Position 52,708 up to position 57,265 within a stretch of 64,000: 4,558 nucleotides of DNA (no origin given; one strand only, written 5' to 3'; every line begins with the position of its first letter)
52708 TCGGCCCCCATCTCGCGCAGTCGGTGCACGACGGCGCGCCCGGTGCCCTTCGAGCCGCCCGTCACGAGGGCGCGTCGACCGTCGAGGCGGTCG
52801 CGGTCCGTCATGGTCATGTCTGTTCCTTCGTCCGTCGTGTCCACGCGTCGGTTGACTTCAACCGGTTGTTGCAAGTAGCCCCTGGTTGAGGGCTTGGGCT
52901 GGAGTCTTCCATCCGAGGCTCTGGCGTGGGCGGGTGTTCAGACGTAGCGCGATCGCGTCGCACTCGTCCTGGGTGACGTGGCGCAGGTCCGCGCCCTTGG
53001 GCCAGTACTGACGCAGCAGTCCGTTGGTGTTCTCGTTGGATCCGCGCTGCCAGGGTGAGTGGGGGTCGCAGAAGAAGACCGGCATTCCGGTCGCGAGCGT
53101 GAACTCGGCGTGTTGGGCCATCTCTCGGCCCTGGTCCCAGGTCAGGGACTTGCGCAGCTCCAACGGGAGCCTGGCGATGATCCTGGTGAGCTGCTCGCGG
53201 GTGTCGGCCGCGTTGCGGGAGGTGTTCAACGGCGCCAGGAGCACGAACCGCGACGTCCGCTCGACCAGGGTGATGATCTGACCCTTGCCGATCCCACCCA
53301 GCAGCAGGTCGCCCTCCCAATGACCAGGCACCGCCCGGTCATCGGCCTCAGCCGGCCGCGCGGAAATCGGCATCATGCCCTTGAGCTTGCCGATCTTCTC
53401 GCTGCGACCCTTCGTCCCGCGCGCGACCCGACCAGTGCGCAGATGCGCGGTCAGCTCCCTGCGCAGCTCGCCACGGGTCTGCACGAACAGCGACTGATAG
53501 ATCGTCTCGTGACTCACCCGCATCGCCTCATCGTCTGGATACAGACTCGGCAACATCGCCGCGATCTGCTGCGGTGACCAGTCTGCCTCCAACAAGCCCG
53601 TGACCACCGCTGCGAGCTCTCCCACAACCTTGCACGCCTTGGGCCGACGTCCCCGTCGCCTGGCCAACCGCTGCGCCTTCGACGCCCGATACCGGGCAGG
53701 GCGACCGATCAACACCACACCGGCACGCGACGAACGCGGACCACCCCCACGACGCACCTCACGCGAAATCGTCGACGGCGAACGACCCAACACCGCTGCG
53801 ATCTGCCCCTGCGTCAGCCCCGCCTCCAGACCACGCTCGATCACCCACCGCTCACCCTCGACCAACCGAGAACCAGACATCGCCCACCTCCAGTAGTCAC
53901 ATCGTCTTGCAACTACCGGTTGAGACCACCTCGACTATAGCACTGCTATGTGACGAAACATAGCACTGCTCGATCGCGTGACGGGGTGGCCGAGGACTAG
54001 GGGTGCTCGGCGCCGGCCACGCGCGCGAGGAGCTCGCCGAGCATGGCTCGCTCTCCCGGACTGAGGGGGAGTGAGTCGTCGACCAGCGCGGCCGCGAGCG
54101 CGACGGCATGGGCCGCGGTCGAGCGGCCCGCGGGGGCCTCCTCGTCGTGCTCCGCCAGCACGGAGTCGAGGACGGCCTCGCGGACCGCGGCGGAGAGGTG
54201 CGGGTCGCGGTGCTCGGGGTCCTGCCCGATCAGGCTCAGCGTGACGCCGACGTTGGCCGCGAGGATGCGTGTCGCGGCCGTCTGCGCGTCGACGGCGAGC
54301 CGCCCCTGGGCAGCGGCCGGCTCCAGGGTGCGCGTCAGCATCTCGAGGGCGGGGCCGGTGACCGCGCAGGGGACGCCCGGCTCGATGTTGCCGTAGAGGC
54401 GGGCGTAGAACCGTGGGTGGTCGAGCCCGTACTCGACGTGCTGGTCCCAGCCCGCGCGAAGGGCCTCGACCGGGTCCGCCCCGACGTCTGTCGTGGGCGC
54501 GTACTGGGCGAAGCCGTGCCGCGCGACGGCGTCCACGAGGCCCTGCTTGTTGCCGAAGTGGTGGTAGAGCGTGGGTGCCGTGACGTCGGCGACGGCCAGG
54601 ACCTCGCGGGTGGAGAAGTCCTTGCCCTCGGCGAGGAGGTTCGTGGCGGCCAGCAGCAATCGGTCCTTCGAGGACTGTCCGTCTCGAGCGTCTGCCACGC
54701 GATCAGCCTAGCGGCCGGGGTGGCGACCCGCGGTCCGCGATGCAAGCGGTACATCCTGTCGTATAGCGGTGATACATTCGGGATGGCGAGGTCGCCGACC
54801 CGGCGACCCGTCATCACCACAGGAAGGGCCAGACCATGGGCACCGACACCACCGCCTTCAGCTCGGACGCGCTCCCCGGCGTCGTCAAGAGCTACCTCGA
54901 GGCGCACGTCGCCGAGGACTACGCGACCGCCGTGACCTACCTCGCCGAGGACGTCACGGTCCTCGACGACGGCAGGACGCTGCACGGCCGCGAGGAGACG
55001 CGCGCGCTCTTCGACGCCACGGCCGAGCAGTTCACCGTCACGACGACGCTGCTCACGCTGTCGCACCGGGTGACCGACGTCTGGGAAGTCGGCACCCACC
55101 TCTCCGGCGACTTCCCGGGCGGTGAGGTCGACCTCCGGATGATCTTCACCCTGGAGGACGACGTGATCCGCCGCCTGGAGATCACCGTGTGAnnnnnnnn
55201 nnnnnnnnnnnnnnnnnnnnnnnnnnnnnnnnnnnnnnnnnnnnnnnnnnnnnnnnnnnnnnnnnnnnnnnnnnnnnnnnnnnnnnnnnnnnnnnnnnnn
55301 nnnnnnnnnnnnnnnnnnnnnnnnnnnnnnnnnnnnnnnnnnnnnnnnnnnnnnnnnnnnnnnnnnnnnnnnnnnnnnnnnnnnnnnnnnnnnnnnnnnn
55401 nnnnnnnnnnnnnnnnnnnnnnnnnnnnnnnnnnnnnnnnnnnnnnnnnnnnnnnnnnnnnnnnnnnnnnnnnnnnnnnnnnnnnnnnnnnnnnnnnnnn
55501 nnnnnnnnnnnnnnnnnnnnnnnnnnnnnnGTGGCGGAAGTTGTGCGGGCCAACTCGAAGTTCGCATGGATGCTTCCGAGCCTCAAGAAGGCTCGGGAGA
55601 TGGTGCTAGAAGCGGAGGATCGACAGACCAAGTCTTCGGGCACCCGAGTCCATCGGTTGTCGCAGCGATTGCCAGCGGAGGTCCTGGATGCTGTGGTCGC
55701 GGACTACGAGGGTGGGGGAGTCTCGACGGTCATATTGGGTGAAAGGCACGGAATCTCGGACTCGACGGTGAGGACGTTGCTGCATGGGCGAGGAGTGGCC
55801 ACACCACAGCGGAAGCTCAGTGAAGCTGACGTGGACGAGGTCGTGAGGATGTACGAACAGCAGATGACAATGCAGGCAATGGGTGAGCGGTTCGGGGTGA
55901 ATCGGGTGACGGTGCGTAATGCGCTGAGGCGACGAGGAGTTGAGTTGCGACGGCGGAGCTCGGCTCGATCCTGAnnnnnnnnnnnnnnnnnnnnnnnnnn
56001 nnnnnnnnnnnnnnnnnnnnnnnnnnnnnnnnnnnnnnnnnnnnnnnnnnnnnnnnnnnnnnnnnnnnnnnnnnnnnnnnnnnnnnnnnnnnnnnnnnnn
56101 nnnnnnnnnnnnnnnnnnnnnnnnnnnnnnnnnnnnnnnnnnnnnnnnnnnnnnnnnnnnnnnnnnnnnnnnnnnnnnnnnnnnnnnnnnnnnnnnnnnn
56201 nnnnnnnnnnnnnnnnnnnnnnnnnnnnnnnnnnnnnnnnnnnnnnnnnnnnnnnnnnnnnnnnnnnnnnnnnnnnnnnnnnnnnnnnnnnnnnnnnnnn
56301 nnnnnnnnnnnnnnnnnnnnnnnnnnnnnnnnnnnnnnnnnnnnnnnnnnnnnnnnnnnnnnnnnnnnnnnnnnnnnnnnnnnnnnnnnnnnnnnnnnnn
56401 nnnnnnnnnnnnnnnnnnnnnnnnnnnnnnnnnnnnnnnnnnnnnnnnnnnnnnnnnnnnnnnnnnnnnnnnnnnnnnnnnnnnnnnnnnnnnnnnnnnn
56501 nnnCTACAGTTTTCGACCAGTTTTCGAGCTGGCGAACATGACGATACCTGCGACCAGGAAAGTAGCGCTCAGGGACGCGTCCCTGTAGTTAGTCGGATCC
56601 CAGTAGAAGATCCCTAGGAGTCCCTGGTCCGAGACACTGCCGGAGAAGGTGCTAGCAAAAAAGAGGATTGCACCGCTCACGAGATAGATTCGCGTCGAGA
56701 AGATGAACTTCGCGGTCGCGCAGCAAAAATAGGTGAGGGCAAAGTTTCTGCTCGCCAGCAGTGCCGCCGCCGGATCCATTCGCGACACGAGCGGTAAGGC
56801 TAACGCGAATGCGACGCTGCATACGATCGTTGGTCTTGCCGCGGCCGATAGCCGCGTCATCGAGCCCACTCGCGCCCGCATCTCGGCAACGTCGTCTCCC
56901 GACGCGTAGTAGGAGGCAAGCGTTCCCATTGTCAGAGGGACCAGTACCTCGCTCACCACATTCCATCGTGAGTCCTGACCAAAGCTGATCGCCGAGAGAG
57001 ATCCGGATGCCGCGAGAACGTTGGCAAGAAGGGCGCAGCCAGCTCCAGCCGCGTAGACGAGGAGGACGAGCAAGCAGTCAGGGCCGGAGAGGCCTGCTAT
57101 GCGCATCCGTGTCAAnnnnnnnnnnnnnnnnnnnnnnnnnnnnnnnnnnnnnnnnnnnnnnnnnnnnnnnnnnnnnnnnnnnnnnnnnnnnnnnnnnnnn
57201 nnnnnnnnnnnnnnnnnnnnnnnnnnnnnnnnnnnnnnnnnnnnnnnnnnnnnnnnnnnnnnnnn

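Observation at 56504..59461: Orphan secreted 4-Cys protein co-transcribed with a LanFEG-like ABC triad: candidate protein antimicrobial plus self-immunity module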

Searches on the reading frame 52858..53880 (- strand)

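Call 3: search_protein_families(library=pfam, proteins=[window:52858-53880:-], max_evalue=0.1)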
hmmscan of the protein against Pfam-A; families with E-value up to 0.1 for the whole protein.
window:52858-53880:- (340 aa): 16 families
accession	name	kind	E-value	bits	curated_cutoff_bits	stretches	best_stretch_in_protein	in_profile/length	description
PF13936.12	HTH_38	-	4e-13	49.3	27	1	2-45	1-44/44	Helix-turn-helix domain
PF00665.32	rve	-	4.1e-11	43.5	32.6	1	183-276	3-102/102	Integrase core domain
PF13565.12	HTH_32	-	2.2e-06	28.6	33.7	1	63-131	8-73/73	Homeodomain-like domain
PF13384.12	HTH_23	-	5.7e-05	23.2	24.6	1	10-47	6-45/50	Homeodomain-like domain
PF20432.4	Xre-like-HTH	-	0.00017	22.2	25.8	1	20-47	22-48/63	Antitoxin Xre-like helix-turn-helix domain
PF13683.12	rve_3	-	0.00029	21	26.5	1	268-327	5-67/67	Integrase core domain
PF08281.18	Sigma70_r4_2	-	0.00059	19.9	25.7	1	11-45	16-50/54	Sigma-70, region 4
PF04545.22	Sigma70_r4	-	0.0039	17.1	24.1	1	6-44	5-43/50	Sigma-70, region 4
PF13545.12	HTH_Crp_2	-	0.0095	16.3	27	1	18-43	19-44/70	Crp-like helix-turn-helix domain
PF13560.12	HTH_31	-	0.01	16.5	27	1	19-40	12-33/64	Helix-turn-helix domain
PF12728.13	HTH_17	-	0.019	15.6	27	1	22-65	2-39/51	Helix-turn-helix domain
PF12802.13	MarR_2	-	0.023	15.3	27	1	18-44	18-43/61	MarR family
PF13412.12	HTH_24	-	0.038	14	21.9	1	19-43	15-39/48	Winged helix-turn-helix DNA-binding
PF01381.28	HTH_3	-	0.042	14.3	23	0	19-40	7-28/55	Helix-turn-helix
PF04255.20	DUF433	-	0.075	13.3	23.6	0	92-117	23-48/56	Protein of unknown function (DUF433)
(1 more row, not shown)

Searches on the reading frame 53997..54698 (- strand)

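Call 3: search_protein_families(library=pfam, proteins=[window:53997-54698:-], max_evalue=0.1)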
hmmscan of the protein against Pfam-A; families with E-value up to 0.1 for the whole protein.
window:53997-54698:- (233 aa): 2 families
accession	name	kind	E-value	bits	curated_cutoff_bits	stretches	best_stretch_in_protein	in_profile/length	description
PF00440.29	TetR_N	-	9.1e-09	35.4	24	1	15-58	2-47/47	Bacterial regulatory proteins, tetR family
PF13305.11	TetR_C_33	-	0.026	15.6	26.8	1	80-148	1-72/103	Tetracyclin repressor-like, C-terminal domain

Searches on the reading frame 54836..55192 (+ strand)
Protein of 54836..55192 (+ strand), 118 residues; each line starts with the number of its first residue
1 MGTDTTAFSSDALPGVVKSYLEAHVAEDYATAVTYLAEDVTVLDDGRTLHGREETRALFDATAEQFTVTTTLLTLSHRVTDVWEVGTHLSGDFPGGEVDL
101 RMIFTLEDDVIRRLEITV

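Call 3: search_protein_families(library=pfam, proteins=[window:54836-55192:+], max_evalue=0.1)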
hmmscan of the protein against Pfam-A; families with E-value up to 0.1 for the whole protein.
window:54836-55192:+ (118 aa): 4 families
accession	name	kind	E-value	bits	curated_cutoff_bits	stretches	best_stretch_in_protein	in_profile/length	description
PF12680.13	SnoaL_2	-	3.3e-07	31.3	27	1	17-112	1-100/102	SnoaL-like domain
PF14534.12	DUF4440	-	0.0022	18.8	25.2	1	17-100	5-90/107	Domain of unknown function (DUF4440)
PF07858.18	LEH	-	0.0068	17.1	24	1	16-66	6-58/122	Limonene-1,2-epoxide hydrolase catalytic domain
PF10792.14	DUF2605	-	0.059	13.8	25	1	54-89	58-94/96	Protein of unknown function (DUF2605)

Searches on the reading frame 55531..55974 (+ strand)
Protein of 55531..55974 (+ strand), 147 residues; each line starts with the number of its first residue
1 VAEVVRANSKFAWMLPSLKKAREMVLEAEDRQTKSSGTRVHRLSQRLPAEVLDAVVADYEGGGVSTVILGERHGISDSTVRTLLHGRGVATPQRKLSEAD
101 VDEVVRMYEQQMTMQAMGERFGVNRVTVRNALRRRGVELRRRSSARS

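Call 3: search_protein_families(library=pfam, proteins=[window:55531-55974:+], max_evalue=0.1)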
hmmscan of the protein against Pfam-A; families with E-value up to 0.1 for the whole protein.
window:55531-55974:+ (147 aa): 17 families
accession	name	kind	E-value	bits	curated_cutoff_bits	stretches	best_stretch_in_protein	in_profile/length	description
PF04545.22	Sigma70_r4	-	2.5e-06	27.3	24.1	1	96-134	5-43/50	Sigma-70, region 4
PF13384.12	HTH_23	-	3.7e-06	27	24.6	1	104-134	10-40/50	Homeodomain-like domain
PF08281.18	Sigma70_r4_2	-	1.5e-05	25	25.7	1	103-134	17-49/54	Sigma-70, region 4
PF13518.12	HTH_28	-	0.00036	21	25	1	103-134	4-35/52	Helix-turn-helix domain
PF00392.27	GntR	-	0.00047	20.2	27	1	109-134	21-47/64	Bacterial regulatory proteins, gntR family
PF02796.21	HTH_7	-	0.00083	19.9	23.8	1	94-128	4-38/45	Helix-turn-helix domain of resolvase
PF08279.18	HTH_11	-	0.0031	17.8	25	1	107-133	11-37/55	HTH domain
PF13936.12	HTH_38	-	0.011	15.9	27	1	94-134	3-43/44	Helix-turn-helix domain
PF03683.19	UPF0175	-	0.012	15.7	27.9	0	98-141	19-63/75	Uncharacterised protein family (UPF0175)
PF13542.12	HTH_Tnp_ISL3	-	0.043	13.7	27.4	0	110-135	25-50/51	Helix-turn-helix domain of transposase family ISL3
PF05225.22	HTH_psq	-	0.049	13.8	20.4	0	109-135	14-40/45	helix-turn-helix, Psq domain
PF04967.18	HTH_10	-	0.05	13.9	23.1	0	110-134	22-46/53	HTH DNA binding domain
PF08220.18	HTH_DeoR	-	0.05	13.8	21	0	110-132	13-35/57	DeoR-like helix-turn-helix domain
PF13613.12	HTH_Tnp_4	-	0.05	13.6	27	0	113-133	21-41/53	Helix-turn-helix of DDE superfamily endonuclease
PF12728.13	HTH_17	-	0.059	14.1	27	0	74-105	12-47/51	Helix-turn-helix domain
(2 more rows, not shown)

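Call 5: search_protein_families(library=ncbifam, proteins=[window:55531-55974:+], max_evalue=0.1)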
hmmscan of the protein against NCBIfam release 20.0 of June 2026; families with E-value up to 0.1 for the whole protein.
window:55531-55974:+ (147 aa): 9 families
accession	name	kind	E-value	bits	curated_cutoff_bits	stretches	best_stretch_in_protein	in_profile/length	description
NF040595.1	HTH_Cbp1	equivalog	1.9e-07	31.1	140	2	102-144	6-48/135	CRISPR DNA repeat-binding protein Cbp1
TIGR02937.1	sigma70-ECF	superfamily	0.00026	20.7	42.9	1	103-134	124-156/165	sigma-70 family RNA polymerase sigma factor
NF008895.0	PRK11924.3-2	equivalog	0.00029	20.8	259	1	86-140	81-135/140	RNA polymerase sigma factor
NF009191.0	PRK12539.1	subfamily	0.01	15.4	171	1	20-89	106-172/185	sigma-70 family RNA polymerase sigma factor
TIGR02325.1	C_P_lyase_phnF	equivalog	0.025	14.1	156.8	1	115-133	36-54/238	phosphonate metabolism transcriptional regulator PhnF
TIGR03879.1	near_KaiC_dom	domain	0.04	14.4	65.1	0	107-133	31-57/91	probable regulatory domain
NF007292.0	PRK09764.1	equivalog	0.042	13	281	1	112-134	30-52/240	GntR family transcriptional regulator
NF009949.0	PRK13413.1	equivalog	0.044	13.5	272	1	83-138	145-199/203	master DNA invertase Mpi family serine-type recombinase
NF009167.0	PRK12514.1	equivalog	0.055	13.4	265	0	34-85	118-168/180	RNA polymerase sigma factor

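Call 12: search_protein_families(library=padloc, proteins=[window:55531-55974:+], max_evalue=0.1)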
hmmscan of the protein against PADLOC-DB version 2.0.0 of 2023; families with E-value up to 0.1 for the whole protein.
window:55531-55974:+ (147 aa): 1 family
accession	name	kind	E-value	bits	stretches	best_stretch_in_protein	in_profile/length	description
PDLC04133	mad1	-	0.0016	16.7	1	109-142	3-36/60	mads_1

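Call 13: search_protein_families(library=phrogs, proteins=[window:55531-55974:+], max_evalue=0.1)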
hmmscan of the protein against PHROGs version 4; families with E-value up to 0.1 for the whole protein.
window:55531-55974:+ (147 aa): 36 families (the best 25 are shown)
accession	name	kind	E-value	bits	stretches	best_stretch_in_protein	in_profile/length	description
phrog_664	-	DNA, RNA and nucleotide metabolism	4e-09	37.6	1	32-142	22-131/210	DNA binding protein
phrog_8446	-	DNA, RNA and nucleotide metabolism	4.9e-08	33.9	1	57-144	22-105/211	HNH endonuclease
phrog_323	-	transcription regulation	1.4e-07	32.4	1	84-143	137-196/319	transcriptional regulator, D5-like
phrog_1303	-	DNA, RNA and nucleotide metabolism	3.7e-06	27.8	1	92-146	20-74/184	DNA binding protein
phrog_4538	-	unknown function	1e-05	25.6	1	97-140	354-396/447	-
phrog_7061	-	DNA, RNA and nucleotide metabolism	2.6e-05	25.7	1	98-135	31-68/70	HTH DNA binding protein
phrog_20467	-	DNA, RNA and nucleotide metabolism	9.6e-05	23.2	1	96-136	63-103/112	HNH endonuclease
phrog_6081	-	unknown function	0.00026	21.6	1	49-109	54-114/169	-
phrog_7545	-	DNA, RNA and nucleotide metabolism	0.00027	22.1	1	107-145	13-52/160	HNH endonuclease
phrog_6156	-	DNA, RNA and nucleotide metabolism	0.00028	21.2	1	78-134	168-224/261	endonuclease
phrog_517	-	DNA, RNA and nucleotide metabolism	0.00054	21.9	1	93-129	83-119/128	HTH DNA binding protein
phrog_769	-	transcription regulation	0.00079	20.4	1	108-135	21-48/89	transcriptional repressor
phrog_836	-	transcription regulation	0.0011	20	0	97-138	82-123/133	late transcriptional activator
phrog_4779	-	transcription regulation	0.0013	20.2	0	107-135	11-39/98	transcriptional regulator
phrog_26674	-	unknown function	0.0024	18.6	1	37-132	113-209/217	-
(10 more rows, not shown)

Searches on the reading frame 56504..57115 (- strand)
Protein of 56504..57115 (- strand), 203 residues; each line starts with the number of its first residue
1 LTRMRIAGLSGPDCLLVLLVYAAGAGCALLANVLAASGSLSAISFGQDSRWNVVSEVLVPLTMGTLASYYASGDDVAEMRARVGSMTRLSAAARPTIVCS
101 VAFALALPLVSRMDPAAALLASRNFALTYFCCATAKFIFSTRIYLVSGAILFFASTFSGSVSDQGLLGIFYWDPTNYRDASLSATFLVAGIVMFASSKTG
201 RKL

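Call 3: search_protein_families(library=pfam, proteins=[window:56504-57115:-], max_evalue=0.1)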
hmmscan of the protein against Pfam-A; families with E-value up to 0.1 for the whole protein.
window:56504-57115:- (203 aa): 1 family
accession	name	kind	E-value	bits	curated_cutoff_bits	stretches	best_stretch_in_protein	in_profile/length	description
PF16918.11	PknG_TPR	-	0.038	13.2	27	1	98-122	38-62/340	Protein kinase G tetratricopeptide repeat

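Call 5: search_protein_families(library=ncbifam, proteins=[window:56504-57115:-], max_evalue=0.1)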
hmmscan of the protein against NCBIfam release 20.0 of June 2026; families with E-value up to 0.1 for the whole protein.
window:56504-57115:- (203 aa): 0 families

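Call 12: search_protein_families(library=padloc, proteins=[window:56504-57115:-], max_evalue=0.1)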
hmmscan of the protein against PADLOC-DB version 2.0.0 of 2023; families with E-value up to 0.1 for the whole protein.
window:56504-57115:- (203 aa): 0 families

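Call 13: search_protein_families(library=phrogs, proteins=[window:56504-57115:-], max_evalue=0.1)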
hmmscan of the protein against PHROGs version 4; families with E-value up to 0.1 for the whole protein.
window:56504-57115:- (203 aa): 0 families

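Call 63: search_solved_structures(query=A4, max_evalue=10)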
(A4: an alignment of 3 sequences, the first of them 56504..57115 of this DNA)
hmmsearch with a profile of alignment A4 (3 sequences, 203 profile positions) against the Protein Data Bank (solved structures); distinct sequences matched with E-value up to 10: 0.

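Call 80: search_protein_families(library=pfam, alignment_id=A7, max_evalue=1)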
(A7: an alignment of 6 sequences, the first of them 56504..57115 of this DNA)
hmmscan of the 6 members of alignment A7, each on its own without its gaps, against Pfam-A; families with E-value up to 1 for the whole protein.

A. member 1, window:56504-57115:- (203 aa): 1 family
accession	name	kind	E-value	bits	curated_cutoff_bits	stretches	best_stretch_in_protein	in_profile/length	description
PF16918.11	PknG_TPR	-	0.038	13.2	27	1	98-122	38-62/340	Protein kinase G tetratricopeptide repeat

B. families by the number of members that match (of 6 scanned): 3 families
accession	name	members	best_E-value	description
PF16918.11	PknG_TPR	1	0.038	Protein kinase G tetratricopeptide repeat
PF07214.17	DUF1418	1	0.14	Protein of unknown function (DUF1418)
PF04831.18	POPDC1-3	1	0.48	POPDC1-3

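Call 105: search_solved_structures(query=A7, max_evalue=10)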
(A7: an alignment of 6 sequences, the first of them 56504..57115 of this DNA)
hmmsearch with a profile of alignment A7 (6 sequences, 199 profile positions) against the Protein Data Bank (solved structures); distinct sequences matched with E-value up to 10: 2.
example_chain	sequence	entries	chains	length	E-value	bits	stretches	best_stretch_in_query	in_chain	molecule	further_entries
8xlp_w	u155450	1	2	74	0.7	12.9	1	21-70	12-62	Photosystem II protein W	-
9n3b_A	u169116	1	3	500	0.88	12.5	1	146-191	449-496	Envelope protein E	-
